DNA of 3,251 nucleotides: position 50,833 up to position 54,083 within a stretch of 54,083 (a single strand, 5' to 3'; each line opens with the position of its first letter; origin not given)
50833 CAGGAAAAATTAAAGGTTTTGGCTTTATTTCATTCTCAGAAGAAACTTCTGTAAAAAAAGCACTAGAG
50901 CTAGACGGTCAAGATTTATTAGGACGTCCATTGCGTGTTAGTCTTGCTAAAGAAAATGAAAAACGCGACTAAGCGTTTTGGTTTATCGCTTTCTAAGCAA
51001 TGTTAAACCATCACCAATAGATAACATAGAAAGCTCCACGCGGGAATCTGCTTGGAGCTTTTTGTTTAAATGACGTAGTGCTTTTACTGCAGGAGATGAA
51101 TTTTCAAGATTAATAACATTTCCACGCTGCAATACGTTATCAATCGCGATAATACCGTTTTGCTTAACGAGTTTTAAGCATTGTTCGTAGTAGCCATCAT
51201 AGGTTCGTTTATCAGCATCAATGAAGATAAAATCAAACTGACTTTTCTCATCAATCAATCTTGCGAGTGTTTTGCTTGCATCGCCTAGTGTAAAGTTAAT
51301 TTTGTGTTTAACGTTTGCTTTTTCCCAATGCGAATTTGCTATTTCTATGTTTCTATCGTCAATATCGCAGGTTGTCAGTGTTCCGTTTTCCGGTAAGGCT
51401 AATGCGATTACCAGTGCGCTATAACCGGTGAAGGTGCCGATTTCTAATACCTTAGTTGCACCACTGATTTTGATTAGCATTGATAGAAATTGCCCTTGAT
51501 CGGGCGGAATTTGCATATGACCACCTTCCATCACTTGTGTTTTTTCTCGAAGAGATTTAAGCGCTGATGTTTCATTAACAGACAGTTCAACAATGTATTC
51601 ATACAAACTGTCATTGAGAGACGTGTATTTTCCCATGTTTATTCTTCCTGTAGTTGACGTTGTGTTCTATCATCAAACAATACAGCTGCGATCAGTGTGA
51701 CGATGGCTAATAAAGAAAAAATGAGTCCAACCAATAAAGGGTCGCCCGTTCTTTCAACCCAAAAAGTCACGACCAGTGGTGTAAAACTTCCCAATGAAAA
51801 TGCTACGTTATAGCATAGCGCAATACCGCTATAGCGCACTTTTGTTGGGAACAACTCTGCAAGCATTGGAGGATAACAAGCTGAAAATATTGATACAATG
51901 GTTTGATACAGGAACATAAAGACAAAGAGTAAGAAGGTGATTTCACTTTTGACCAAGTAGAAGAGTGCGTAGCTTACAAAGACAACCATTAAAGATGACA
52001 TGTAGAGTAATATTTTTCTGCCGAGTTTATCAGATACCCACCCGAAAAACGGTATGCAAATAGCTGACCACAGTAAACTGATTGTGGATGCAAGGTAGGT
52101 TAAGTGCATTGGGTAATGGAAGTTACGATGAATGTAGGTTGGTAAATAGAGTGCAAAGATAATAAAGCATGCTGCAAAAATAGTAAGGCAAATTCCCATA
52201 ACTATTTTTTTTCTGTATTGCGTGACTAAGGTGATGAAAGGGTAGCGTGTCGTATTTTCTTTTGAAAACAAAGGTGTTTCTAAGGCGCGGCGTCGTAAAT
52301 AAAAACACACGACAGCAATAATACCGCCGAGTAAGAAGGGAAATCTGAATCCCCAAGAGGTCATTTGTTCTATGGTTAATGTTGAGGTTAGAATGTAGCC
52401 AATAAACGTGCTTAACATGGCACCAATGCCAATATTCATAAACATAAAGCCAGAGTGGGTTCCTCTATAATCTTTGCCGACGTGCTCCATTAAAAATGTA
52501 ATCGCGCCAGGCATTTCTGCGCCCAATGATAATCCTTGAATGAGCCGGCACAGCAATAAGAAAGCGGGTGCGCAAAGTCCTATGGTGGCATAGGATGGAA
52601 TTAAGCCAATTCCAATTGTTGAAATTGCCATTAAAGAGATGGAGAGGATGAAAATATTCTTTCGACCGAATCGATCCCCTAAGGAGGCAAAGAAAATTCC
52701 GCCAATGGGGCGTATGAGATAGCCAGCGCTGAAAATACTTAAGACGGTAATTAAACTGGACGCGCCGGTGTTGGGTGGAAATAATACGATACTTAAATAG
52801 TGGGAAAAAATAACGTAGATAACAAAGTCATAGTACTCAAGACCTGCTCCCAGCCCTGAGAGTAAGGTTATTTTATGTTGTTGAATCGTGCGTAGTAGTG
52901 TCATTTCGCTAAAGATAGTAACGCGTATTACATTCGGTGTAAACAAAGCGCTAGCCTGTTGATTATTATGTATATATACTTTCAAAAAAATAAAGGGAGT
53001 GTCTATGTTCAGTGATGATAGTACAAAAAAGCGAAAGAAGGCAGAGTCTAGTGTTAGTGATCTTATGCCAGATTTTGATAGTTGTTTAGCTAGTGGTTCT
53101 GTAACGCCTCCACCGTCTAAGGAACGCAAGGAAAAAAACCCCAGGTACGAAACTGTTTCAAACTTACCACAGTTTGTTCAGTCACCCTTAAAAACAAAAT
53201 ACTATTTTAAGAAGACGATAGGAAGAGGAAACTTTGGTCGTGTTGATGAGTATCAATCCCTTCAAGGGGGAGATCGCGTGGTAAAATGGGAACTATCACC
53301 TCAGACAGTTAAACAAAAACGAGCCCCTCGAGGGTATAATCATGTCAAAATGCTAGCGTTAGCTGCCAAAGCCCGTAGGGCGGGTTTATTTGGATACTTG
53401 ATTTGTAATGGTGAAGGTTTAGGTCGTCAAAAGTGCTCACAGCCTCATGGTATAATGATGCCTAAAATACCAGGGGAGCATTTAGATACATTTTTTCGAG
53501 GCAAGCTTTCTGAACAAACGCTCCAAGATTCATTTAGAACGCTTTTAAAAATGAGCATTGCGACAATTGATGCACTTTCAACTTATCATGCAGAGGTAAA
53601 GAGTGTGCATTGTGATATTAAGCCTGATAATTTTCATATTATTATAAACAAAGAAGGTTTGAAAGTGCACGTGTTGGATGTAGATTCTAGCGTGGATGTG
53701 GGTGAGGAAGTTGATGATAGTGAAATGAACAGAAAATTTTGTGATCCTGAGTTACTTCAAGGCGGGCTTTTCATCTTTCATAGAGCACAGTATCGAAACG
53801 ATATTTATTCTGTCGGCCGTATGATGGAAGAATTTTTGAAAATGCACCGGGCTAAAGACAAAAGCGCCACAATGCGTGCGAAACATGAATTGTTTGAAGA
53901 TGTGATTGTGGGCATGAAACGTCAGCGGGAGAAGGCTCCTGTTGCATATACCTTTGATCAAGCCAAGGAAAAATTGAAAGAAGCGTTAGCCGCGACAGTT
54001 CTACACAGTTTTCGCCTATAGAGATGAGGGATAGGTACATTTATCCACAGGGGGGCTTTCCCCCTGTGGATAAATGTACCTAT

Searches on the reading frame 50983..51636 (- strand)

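Call 61: search_protein_families(library=pfam, proteins=[window:50983-51636:-], max_evalue=0.0001)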
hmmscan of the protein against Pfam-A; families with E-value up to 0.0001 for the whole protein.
window:50983-51636:- (217 aa): 6 families
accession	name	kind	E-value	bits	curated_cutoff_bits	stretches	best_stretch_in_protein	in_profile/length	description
PF01596.23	Methyltransf_3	-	3.8e-75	252.1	22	1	17-216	2-203/204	O-methyltransferase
PF13578.12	Methyltransf_24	-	2.8e-17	64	26.3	1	64-168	1-105/105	Methyltransferase domain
PF13847.12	Methyltransf_31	-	5e-11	42.9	27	1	58-167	2-111/145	Methyltransferase domain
PF13649.12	Methyltransf_25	-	1.4e-07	32.5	27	1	63-161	1-97/97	Methyltransferase domain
PF03602.21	Cons_hypoth95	-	5.6e-05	23.3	24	0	84-168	64-147/182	Conserved hypothetical protein 95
PF01135.25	PCMT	-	8.4e-05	22.9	20.3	0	54-141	68-150/210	Protein-L-isoaspartate(D-aspartate) O-methyltransferase (PCMT)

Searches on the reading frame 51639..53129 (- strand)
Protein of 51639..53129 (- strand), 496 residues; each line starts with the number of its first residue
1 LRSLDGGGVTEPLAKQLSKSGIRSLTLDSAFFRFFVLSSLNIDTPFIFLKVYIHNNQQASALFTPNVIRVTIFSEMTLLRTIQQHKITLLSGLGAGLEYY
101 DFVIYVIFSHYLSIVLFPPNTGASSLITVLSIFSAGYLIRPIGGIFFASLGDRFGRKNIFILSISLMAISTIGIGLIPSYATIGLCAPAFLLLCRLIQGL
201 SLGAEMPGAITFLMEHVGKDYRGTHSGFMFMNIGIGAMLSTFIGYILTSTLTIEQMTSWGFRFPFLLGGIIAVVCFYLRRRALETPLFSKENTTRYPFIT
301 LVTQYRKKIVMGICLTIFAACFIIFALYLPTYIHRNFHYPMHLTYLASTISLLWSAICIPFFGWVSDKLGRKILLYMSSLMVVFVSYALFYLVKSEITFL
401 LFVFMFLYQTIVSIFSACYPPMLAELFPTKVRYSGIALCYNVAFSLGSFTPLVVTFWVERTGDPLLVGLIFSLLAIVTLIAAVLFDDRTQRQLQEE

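Call 9: search_protein_families(library=pfam, proteins=[window:51639-53129:-], max_evalue=0.01)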
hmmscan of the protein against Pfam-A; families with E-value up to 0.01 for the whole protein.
window:51639-53129:- (496 aa): 3 families
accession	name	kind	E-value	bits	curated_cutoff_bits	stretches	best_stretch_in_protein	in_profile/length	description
PF07690.21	MFS_1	-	1.3e-44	153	33.4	2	122-449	30-344/347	Major Facilitator Superfamily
PF00083.30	Sugar_tr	-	3.6e-27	95.8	22.3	2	126-289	45-198/452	Sugar (and other) transporter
PF13347.12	MFS_2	-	0.00021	20.4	27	1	235-426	145-342/427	MFS/sugar transport protein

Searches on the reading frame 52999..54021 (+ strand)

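Call 9: search_protein_families(library=pfam, proteins=[window:52999-54021:+], max_evalue=0.01)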
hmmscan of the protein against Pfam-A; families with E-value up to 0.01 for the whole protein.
window:52999-54021:+ (340 aa): 1 family
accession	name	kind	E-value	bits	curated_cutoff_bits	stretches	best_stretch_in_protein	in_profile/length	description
PF00069.31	Pkinase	-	2.6e-09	37.3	31.7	1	70-321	3-234/263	Protein kinase domain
